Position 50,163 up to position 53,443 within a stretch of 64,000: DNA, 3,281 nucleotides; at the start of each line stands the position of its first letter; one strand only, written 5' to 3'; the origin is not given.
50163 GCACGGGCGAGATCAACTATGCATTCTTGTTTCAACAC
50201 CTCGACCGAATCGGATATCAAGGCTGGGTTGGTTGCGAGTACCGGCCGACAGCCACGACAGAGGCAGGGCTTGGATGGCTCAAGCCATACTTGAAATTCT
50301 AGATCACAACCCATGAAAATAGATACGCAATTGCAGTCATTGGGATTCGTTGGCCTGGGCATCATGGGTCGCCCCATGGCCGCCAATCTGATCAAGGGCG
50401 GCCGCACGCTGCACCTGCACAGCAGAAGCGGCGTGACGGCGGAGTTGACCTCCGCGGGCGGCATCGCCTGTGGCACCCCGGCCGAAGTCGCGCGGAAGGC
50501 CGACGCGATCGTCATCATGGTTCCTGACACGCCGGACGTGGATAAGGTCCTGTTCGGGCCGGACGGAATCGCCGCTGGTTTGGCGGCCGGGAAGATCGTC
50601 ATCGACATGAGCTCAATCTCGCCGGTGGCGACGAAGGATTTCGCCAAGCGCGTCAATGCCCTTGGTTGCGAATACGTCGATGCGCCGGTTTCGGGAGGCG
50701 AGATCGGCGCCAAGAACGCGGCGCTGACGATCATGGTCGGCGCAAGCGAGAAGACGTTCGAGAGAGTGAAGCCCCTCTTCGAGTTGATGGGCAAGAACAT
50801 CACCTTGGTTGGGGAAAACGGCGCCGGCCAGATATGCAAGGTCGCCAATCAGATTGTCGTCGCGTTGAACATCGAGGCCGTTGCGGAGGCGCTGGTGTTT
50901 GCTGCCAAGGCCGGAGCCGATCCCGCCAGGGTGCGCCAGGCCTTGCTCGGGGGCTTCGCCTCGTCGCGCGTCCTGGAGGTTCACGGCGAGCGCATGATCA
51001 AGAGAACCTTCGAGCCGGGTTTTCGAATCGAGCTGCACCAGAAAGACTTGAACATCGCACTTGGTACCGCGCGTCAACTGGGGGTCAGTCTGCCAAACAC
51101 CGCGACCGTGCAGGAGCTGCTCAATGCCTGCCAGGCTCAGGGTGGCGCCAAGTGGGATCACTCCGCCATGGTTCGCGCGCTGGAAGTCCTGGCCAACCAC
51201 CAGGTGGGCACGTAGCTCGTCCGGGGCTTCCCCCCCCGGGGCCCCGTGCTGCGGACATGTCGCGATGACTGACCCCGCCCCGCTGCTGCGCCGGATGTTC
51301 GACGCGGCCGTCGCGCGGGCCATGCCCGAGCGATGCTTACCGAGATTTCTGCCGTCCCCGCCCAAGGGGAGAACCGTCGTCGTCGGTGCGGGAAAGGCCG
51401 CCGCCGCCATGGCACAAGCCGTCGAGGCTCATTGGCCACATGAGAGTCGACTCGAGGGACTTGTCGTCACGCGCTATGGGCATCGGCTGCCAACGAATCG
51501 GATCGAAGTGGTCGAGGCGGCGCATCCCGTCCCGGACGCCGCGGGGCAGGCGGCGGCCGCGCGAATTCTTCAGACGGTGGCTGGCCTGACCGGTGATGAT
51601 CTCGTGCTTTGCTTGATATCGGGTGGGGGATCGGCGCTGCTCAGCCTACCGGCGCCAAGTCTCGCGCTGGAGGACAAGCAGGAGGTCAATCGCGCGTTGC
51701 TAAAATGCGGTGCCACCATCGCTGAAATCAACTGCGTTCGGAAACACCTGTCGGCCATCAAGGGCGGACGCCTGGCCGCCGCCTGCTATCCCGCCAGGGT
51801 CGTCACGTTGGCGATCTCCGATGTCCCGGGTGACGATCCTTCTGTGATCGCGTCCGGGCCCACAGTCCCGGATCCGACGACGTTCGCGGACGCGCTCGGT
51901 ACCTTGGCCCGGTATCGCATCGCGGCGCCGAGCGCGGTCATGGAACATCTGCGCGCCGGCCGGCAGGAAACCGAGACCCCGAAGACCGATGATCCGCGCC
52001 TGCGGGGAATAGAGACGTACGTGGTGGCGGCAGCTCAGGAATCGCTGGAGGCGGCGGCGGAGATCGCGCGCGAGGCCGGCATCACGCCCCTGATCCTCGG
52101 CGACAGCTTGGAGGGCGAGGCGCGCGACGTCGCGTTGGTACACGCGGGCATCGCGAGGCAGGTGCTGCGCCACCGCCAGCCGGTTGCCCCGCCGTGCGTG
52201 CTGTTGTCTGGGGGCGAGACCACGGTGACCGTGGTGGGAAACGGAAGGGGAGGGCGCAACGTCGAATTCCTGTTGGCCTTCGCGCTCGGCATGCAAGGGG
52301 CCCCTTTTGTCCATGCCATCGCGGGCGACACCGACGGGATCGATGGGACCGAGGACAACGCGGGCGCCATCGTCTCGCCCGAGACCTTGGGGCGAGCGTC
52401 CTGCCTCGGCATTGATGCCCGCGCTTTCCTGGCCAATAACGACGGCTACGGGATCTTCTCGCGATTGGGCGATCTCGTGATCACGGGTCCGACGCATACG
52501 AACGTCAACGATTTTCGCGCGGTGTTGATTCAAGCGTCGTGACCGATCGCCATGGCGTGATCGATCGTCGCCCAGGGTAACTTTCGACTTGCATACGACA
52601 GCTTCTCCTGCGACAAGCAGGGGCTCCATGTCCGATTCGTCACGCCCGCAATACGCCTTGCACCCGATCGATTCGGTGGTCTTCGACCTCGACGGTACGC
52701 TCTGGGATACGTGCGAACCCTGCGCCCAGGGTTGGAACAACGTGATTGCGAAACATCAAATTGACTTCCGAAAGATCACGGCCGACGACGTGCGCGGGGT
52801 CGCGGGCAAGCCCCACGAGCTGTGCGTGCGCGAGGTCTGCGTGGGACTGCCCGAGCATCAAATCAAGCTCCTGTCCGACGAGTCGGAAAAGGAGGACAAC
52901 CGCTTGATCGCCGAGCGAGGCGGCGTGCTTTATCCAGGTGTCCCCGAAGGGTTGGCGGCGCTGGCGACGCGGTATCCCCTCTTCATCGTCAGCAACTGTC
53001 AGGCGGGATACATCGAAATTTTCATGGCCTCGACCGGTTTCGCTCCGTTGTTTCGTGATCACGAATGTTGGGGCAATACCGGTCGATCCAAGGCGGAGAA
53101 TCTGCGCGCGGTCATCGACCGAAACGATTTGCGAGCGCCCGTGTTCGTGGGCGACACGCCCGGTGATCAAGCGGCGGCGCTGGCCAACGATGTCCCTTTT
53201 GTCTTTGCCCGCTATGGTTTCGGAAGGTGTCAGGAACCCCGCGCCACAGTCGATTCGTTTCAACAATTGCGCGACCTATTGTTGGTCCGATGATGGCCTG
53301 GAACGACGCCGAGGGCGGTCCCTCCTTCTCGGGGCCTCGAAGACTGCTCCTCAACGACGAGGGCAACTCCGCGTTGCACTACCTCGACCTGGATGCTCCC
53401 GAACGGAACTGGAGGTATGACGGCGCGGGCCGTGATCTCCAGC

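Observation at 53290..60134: Cluster of four propeller-type proteins: two paralogues of an unassigned family flanking a PKD-propeller-di-haem peroxidase and an LVIVD protein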

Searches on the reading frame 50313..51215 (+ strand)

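Call 11: search_protein_families(library=pfam, proteins=[window:50313-51215:+], max_evalue=0.001)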
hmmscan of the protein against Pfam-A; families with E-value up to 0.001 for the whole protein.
window:50313-51215:+ (300 aa): 5 families
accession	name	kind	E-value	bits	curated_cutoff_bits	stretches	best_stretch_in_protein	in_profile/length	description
PF03446.21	NAD_binding_2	-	1.5e-49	168.5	21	1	10-167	2-161/161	NAD binding domain of 6-phosphogluconate dehydrogenase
PF14833.11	NAD_binding_11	-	1.3e-42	145.4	30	1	170-290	1-122/122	NAD-binding of NADP-dependent 3-hydroxyisobutyrate dehydrogenase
PF03807.23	F420_oxidored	-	3e-06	28.2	21.6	1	10-100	2-92/94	NADP oxidoreductase coenzyme F420-dependent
PF02826.25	2-Hacid_dh_C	-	3.7e-05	23.6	25.1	1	6-79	35-108/178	D-isomer specific 2-hydroxyacid dehydrogenase, NAD binding domain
PF07991.19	KARI_N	-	0.00037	20.6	20.6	1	11-74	8-72/165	Acetohydroxy acid isomeroreductase, NADPH-binding domain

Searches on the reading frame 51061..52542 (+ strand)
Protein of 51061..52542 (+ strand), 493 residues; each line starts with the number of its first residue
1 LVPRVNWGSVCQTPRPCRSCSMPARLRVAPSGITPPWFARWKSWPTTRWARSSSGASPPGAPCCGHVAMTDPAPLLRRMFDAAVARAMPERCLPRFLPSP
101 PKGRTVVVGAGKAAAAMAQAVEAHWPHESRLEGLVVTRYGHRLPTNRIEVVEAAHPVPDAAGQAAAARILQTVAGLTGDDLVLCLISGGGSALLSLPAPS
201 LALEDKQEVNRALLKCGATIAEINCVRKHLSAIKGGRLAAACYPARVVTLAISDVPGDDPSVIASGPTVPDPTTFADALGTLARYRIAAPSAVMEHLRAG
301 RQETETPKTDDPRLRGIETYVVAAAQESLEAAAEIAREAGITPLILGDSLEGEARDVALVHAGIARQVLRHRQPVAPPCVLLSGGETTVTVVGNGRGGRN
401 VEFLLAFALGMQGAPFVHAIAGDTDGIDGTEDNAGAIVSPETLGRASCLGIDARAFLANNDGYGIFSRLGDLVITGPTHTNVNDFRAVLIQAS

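Call 11: search_protein_families(library=pfam, proteins=[window:51061-52542:+], max_evalue=0.001)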
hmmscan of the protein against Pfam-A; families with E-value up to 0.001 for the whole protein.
window:51061-52542:+ (493 aa): 2 families
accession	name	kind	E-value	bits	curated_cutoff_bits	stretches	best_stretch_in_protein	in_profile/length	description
PF13660.11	DUF4147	-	1.5e-91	306.5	23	1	76-298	2-234/234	Domain of unknown function (DUF4147)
PF05161.18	MOFRL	-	1e-37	129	28.3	1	379-484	1-106/106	MOFRL family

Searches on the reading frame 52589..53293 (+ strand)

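Call 11: search_protein_families(library=pfam, proteins=[window:52589-53293:+], max_evalue=0.001)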
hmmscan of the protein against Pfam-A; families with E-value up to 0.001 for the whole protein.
window:52589-53293:+ (234 aa): 3 families
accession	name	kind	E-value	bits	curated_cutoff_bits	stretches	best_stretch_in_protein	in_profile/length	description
PF13419.12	HAD_2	-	1.8e-13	51.4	23.8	1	30-205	1-176/178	Haloacid dehalogenase-like hydrolase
PF00702.32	Hydrolase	-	1e-08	36.2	26.4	1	27-198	1-188/191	haloacid dehalogenase-like hydrolase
PF12710.13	HAD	-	6.5e-07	30.4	27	1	30-197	1-188/189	haloacid dehalogenase-like hydrolase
